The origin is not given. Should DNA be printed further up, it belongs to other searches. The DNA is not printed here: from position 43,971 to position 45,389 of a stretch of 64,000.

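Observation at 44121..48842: Three-gene module: DNA methyltransferase + Ser/Thr-kinase-P-loop-ATPase fusion + unknown two-lobed protein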

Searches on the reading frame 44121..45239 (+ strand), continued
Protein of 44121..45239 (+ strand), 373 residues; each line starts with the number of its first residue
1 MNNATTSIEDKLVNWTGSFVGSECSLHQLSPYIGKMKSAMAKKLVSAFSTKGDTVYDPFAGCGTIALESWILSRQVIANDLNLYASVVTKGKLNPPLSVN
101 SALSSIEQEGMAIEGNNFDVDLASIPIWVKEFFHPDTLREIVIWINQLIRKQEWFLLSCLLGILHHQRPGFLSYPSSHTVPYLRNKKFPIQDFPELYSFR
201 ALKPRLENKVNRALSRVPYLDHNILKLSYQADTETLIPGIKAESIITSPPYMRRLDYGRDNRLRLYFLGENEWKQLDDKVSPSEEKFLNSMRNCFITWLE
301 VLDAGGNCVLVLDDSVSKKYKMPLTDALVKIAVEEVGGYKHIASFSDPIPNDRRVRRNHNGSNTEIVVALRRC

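Call 98: find_related_loci(query=A8, collection=genome_contigs, flank=6000)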
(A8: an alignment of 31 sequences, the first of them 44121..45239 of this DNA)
Query A8 (373 aa) in genome_contigs; peptide patterns used: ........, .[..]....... (x = any residue, [..] = any of these).
532 stretches matched a pattern; 359 encode a relative of the query (tblastn E <= 1e-3); the best 80 are kept; 80 distinct loci.
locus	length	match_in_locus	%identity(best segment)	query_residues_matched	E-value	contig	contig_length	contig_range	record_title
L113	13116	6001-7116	62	1-372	1e-158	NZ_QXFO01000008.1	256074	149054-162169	Flagellimonas taeanensis strain JCM 17757 288, whole genome shotgun sequence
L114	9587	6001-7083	55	12-372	9e-136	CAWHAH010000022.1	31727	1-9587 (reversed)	MAG: uncultured Verrucomicrobiae bacterium isolate MFD01231.bin.2.53 genome assembly, contig: contig_12354, whole genome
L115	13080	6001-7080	54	12-371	8e-134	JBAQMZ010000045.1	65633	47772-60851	MAG: Candidatus Methanoperedens sp. isolate MFD12050_ilm_asm_bin25 k127_14126, whole genome shotgun sequence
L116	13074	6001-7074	52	14-371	3e-132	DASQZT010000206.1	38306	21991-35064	MAG TPA_asm: Bryobacteraceae bacterium isolate SMAG_U11099 k141_426966, whole genome shotgun sequence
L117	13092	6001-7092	54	10-372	4e-130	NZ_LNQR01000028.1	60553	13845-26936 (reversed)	Candidatus Magnetominusculus xianensis strain HCH-1 contig028, whole genome shotgun sequence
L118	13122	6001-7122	53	1-372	7e-130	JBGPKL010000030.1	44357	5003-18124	MAG: Sulfurifustaceae bacterium isolate OBJ_0618_7090110_287 k141_6976411_length_44357_cov_31.0659, whole genome shotgun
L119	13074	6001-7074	53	14-371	3e-129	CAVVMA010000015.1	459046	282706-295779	MAG: uncultured delta proteobacterium isolate MFD09222.bin.2.46 genome assembly, contig: contig_85776, whole genome shot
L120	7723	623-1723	53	8-373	4e-129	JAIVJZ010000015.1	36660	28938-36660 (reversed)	MAG: Acidobacteria bacterium isolate MAG9 MTG9_228, whole genome shotgun sequence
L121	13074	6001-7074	54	14-371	7e-129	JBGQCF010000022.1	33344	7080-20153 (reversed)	MAG: Gammaproteobacteria bacterium isolate OBJ2_061818_110_47 k141_881317_length_33344_cov_39.6977, whole genome shotgun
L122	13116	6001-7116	52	1-372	1e-128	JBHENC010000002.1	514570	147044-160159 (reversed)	MAG: Pyrinomonadaceae bacterium isolate S4_bin.28.strict S4_NODE_2, whole genome shotgun sequence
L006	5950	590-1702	52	2-372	6e-128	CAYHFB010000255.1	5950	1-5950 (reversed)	MAG TPA_asm: uncultured candidatus Brocadiaceae bacterium isolate ERP119702_co1_214 genome assembly, contig: NODE_19888_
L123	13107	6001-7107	51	2-370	1e-126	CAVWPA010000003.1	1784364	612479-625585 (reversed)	MAG: uncultured Verrucomicrobiae bacterium isolate MFD05442.bin.2.65 genome assembly, contig: contig_6455, whole genome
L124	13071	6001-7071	53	15-371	2e-126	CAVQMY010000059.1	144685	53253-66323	MAG: uncultured Verrucomicrobiae bacterium isolate MFD00082.bin.2.52 genome assembly, contig: contig_4491, whole genome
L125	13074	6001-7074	53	14-372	6e-126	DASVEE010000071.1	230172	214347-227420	MAG TPA_asm: Thermoanaerobaculia bacterium isolate SMAG_U2052 k141_1183819, whole genome shotgun sequence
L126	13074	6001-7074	52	14-371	4e-126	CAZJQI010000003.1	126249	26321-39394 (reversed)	MAG TPA_asm: uncultured Gemmatimonadales bacterium isolate SRP068000_co1_608 genome assembly, contig: NODE_64_length_126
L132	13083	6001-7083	50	12-372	6e-123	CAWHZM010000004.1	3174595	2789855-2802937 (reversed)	MAG: uncultured Acidobacteriaceae bacterium isolate MFD04434.bin.1.49 genome assembly, contig: contig_758, whole genome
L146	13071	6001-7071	50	16-372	3e-118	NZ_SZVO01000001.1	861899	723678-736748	Dyadobacter frigoris strain AR-3-8 contig1, whole genome shotgun sequence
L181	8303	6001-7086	44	15-372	2e-96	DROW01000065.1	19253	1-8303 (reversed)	MAG TPA_asm: Chloroflexi bacterium isolate HyVt-544 HyVt-544_k145_1342815, whole genome shotgun sequence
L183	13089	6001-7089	46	15-373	4e-96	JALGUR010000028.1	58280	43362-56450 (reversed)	MAG: Candidatus Zipacnadia bacterium isolate Meg22_1214_Bin_372 Meg22_1214_Bin_372_scaffold_3951, whole genome shotgun s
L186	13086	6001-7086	46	15-372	3e-95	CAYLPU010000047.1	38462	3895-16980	MAG TPA_asm: uncultured Anaerolineales bacterium isolate binchicken_co243_290 genome assembly, contig: NODE_662_length_3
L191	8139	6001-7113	42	13-372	8e-94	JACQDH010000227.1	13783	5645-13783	MAG: Acidobacteria bacterium isolate NC_groundwater_989_Pr1_S-0.65um_64_10 Montesol18_Sp65_coassembly_scaffold_1424055,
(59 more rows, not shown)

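Call 101: search_protein_families(library=pfam, proteins=[L146:7098-8123:+, L146:8129-8986:+, L132:7205-8191:+, L132:8187-9254:+, L181:7100-8302:+, L191:7145-8065:+, L186:7829-8704:+, L186:8704-9714:+, L183:5114-5911:+, L107:9278-9922:+], max_evalue=0.1)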
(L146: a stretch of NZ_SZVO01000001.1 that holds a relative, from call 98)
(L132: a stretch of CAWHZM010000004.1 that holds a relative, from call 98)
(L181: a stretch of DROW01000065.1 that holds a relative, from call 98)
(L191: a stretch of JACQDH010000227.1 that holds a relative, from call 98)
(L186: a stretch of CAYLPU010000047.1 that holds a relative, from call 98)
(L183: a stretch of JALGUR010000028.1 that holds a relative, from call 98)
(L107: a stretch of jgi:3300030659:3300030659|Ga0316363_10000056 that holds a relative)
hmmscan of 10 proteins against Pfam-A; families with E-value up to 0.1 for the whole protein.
L146:7098-8123:+ (342 aa): 9 families
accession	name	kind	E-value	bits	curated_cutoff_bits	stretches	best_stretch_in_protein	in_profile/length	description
PF13614.12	AAA_31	-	2.2e-31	109.6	27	1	4-201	4-170/177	AAA domain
PF01656.29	CbiA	-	7.8e-14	52.1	25.4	1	4-111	1-54/125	CobQ/CobB/MinD/ParA nucleotide binding domain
PF00142.24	Fer4_NifH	-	1.4e-08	35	25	1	7-55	5-52/271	4Fe-4S iron sulfur cluster binding proteins, NifH/frxC family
PF02374.21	ArsA_ATPase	-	3.5e-06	26.9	24.3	1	4-44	3-42/305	Anion-transporting ATPase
PF10609.15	ParA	-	4.4e-05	23.5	27.1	1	4-53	6-54/246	NUBPL iron-transfer P-loop NTPase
PF06564.18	CBP_BcsQ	-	0.00069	19.6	21.3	1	2-64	2-62/234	Cellulose biosynthesis protein BcsQ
PF16575.11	CLP1_P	-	0.0032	17.7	26.6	1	12-42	4-33/188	mRNA cleavage and polyadenylation factor CLP1 P-loop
PF09140.17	MipZ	-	0.0069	16.2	20.7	0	4-51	3-49/262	ATPase MipZ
PF00448.28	SRP54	-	0.017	15.2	22.7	1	6-80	5-81/196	SRP54-type protein, GTPase domain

L146:8129-8986:+ (286 aa): 2 families
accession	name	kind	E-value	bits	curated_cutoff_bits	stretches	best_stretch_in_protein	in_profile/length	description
PF13289.12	SIR2_2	-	1.9e-25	90.1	24.5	1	114-255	2-141/141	SIR2-like domain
PF15072.12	HROB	-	0.059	13.8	30.8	1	211-244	50-84/85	Homologous recombination OB-fold protein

L132:7205-8191:+ (329 aa): 5 families
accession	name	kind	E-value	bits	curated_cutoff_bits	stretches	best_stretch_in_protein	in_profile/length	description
PF07719.23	TPR_2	-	0.0021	18.5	27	1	95-124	1-30/34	Tetratricopeptide repeat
PF00515.34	TPR_1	-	0.0021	18.2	27.8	1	95-124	1-30/34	Tetratricopeptide repeat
PF13176.12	TPR_7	-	0.0051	17.2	27.9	1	99-130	3-34/36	Tetratricopeptide repeat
PF13414.12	TPR_11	-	0.018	15.2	26.8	1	107-124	6-23/42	TPR repeat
PF13424.12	TPR_12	-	0.027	15.1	30.1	1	92-123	42-73/77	Tetratricopeptide repeat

L132:8187-9254:+ (356 aa): 15 families
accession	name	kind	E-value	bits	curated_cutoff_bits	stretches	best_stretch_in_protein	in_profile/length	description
PF13431.12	TPR_17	-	3.7e-11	42.8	24.4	1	289-316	1-28/34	Tetratricopeptide repeat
PF14559.12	TPR_19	-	2.2e-09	38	25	2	284-330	8-55/68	Tetratricopeptide repeat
PF13414.12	TPR_11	-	2.8e-09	37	26.8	2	63-96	7-40/42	TPR repeat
PF13432.12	TPR_16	-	6.3e-05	23.8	32.7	2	64-114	11-58/65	Tetratricopeptide repeat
PF00515.34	TPR_1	-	8e-05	22.7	27.8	0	54-75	5-26/34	Tetratricopeptide repeat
PF13428.12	TPR_14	-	0.00017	22.4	23.5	0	51-91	2-42/44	Tetratricopeptide repeat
PF07719.23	TPR_2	-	0.00071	20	27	0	51-82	2-33/34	Tetratricopeptide repeat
PF13174.12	TPR_6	-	0.001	20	26.3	0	51-77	1-27/33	Tetratricopeptide repeat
PF07321.17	YscO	-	0.0042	17.5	28.8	1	48-133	15-101/149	Type III secretion protein YscO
PF23914.1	TPR_CcmH_CycH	-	0.0063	16.8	42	0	17-83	88-154/158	Cytochrome c-type biogenesis protein H TPR domain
PF13424.12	TPR_12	-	0.026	15.1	30.1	0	267-327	9-71/77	Tetratricopeptide repeat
PF25060.1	ARM_TT21_2nd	-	0.031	14.2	27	0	281-335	202-256/270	Tetratricopeptide repeat protein 21 second ARM domain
PF24430.1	DUF7553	-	0.036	15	27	0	104-126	7-29/85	Family of unknown function (DUF7553)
PF13371.12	TPR_9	-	0.05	14.1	35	0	64-102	9-47/73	Tetratricopeptide repeat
PF13181.12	TPR_8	-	0.097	13.3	25.7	0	303-328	3-28/34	Tetratricopeptide repeat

L181:7100-8302:+ (401 aa): 36 families (the best 25 are shown)
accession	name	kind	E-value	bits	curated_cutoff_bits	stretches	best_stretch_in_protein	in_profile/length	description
PF19568.5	Spore_III_AA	-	4e-11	43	27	1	115-262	121-276/306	Sporulation stage III, protein AA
PF03266.21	NTPase_1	-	6.9e-08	33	23.9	2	138-163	2-27/168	NTPase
PF00004.35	AAA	-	2.9e-07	31.4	21.2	1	138-223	1-69/131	ATPase family associated with various cellular activities (AAA)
PF13481.12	AAA_25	-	9e-07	29.1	27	1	127-165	25-63/195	AAA domain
PF13401.12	AAA_22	-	3.5e-06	27.8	27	1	134-224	4-96/130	AAA domain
PF13238.12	AAA_18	-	1.1e-05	26.4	29.4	1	138-237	1-95/128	AAA domain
PF13479.12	AAA_24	-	3.2e-05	24.3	27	1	135-234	2-87/195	AAA domain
PF13604.12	AAA_30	-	3.5e-05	24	27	1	127-221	9-98/191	AAA domain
PF13191.12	AAA_16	-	4.7e-05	24.4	32.6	1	134-167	23-56/167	AAA ATPase domain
PF07728.20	AAA_5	-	5.3e-05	23.7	22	1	138-222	2-77/139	AAA domain (dynein-related subfamily)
PF20720.3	nSTAND3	-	9.8e-05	22.5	27.2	1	129-173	11-56/155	Novel STAND NTPase 3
PF12775.13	AAA_7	-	0.00076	19.5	25.8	1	126-168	24-67/181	P-loop containing dynein motor region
PF07724.20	AAA_2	-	0.00085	19.8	27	1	137-220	5-84/166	AAA domain (Cdc48 subfamily)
PF00437.27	T2SSE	-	0.00088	18.5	24.9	1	130-247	136-247/370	Type II/IV secretion system protein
PF02702.23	KdpD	-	0.0013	18.7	26.1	1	139-223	8-94/210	Osmosensitive K+ channel His kinase sensor domain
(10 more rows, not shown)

L191:7145-8065:+ (307 aa): 2 families
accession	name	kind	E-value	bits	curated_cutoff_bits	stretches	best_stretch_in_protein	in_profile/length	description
PF01144.29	CoA_trans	-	5.6e-25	88.4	23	1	9-229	3-216/217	Coenzyme A transferase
PF04223.18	CitF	-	0.088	12.2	27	0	153-206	109-168/466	Citrate lyase, alpha subunit (CitF)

L186:7829-8704:+ (292 aa): 2 families
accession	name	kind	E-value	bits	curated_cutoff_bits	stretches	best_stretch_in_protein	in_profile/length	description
PF00800.23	PDT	-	6.1e-60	202.6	25.2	1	4-179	1-178/181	Prephenate dehydratase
PF01842.31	ACT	-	3.3e-06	27.2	27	1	190-246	1-56/66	ACT domain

L186:8704-9714:+ (337 aa): 3 families
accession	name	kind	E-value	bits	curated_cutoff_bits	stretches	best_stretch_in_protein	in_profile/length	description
PF00793.26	DAHP_synth_1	-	5.6e-83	278.4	25.5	1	83-323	4-261/270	DAHP synthetase I family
PF18152.6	DAHP_snth_FXD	-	1.7e-23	82.7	27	1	1-66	1-66/67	DAHP synthase ferredoxin-like domain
PF03102.20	NeuB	-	3.9e-11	43.3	22.1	1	142-335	53-238/241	NeuB family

L183:5114-5911:+ (266 aa): 0 families

L107:9278-9922:+ (215 aa): 0 families
